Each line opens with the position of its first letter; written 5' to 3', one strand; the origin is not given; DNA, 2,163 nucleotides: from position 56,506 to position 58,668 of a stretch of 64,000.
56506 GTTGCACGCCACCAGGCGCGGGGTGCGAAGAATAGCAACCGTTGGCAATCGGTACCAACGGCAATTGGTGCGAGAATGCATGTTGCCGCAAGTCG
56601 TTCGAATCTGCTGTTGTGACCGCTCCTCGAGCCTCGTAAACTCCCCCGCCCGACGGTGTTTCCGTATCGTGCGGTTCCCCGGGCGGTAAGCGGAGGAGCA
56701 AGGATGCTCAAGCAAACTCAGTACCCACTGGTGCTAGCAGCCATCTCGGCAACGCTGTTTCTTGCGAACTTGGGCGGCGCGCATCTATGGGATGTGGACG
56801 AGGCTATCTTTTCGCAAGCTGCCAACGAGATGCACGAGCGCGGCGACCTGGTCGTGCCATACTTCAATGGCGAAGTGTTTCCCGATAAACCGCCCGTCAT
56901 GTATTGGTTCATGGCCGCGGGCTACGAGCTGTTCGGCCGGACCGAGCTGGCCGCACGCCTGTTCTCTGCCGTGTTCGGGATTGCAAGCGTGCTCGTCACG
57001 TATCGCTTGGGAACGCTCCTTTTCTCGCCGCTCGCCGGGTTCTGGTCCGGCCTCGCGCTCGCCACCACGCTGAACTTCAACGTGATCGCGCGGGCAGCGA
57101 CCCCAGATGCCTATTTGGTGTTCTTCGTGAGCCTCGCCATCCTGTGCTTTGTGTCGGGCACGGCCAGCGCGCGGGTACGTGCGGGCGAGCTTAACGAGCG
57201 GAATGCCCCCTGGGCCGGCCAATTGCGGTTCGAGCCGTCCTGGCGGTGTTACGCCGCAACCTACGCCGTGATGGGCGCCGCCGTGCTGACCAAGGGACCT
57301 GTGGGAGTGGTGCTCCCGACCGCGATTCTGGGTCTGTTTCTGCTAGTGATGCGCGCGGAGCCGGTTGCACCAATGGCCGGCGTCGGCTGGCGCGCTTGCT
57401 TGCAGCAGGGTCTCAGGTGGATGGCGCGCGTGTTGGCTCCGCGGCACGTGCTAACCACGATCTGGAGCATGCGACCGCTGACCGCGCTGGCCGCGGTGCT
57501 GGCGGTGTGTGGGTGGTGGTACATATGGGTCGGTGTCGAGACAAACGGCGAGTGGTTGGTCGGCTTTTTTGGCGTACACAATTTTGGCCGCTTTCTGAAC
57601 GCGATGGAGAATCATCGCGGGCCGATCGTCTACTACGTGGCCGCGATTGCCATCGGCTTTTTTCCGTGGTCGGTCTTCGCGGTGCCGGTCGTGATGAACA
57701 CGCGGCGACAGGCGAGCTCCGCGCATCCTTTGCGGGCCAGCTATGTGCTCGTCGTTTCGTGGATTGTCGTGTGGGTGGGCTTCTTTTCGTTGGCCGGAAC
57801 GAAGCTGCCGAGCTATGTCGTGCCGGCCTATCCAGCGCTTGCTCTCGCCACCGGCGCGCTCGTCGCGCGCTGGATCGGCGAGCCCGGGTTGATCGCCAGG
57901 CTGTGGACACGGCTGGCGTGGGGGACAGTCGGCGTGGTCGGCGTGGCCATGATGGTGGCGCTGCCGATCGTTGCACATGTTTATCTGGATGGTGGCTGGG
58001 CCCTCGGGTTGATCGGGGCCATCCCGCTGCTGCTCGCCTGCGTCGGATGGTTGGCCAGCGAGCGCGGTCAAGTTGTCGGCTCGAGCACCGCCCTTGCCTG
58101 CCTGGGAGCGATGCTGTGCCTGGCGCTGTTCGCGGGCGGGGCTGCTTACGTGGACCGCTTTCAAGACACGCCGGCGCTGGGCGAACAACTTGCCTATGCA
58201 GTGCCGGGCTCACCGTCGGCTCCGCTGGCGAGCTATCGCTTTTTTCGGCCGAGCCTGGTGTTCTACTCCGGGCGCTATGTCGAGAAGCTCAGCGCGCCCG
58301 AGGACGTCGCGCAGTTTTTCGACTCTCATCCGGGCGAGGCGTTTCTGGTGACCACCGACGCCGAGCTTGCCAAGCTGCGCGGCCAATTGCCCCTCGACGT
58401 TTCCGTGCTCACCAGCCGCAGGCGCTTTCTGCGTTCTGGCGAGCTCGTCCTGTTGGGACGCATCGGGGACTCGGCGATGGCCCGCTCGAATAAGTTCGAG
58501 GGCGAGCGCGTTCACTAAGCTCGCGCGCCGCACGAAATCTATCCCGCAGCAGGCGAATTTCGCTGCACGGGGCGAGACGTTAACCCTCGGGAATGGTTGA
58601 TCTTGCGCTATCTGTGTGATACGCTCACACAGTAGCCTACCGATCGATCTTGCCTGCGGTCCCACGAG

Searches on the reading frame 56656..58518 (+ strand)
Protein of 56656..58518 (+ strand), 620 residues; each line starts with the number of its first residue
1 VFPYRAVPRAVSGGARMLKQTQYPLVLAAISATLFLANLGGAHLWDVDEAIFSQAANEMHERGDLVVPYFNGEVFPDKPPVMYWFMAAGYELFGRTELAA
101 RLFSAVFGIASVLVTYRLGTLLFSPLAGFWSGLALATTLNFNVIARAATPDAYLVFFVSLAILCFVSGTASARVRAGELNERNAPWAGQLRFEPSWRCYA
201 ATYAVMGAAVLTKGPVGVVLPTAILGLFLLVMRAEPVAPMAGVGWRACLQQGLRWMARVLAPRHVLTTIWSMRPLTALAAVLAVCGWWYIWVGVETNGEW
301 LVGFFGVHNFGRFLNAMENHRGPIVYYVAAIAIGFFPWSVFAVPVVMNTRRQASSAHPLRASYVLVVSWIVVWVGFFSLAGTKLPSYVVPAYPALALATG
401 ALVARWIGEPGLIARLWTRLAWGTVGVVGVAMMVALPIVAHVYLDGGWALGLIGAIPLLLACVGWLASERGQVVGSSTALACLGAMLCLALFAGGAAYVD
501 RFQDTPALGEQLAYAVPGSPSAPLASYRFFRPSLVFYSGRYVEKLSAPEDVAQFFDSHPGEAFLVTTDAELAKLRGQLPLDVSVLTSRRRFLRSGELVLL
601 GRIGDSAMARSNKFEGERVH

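Call 68: search_protein_families(library=pfam, proteins=[window:56656-58518:+], max_evalue=0.00001)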
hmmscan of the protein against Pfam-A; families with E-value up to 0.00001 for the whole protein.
window:56656-58518:+ (620 aa): 2 families
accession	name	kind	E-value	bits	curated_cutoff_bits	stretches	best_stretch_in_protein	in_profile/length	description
PF13231.12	PMT_2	-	3.9e-18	66.6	26.1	1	77-175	1-99/160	Dolichyl-phosphate-mannose-protein mannosyltransferase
PF02366.24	PMT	-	2.2e-13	50.8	22.7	1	26-231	7-201/245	Dolichyl-phosphate-mannose-protein mannosyltransferase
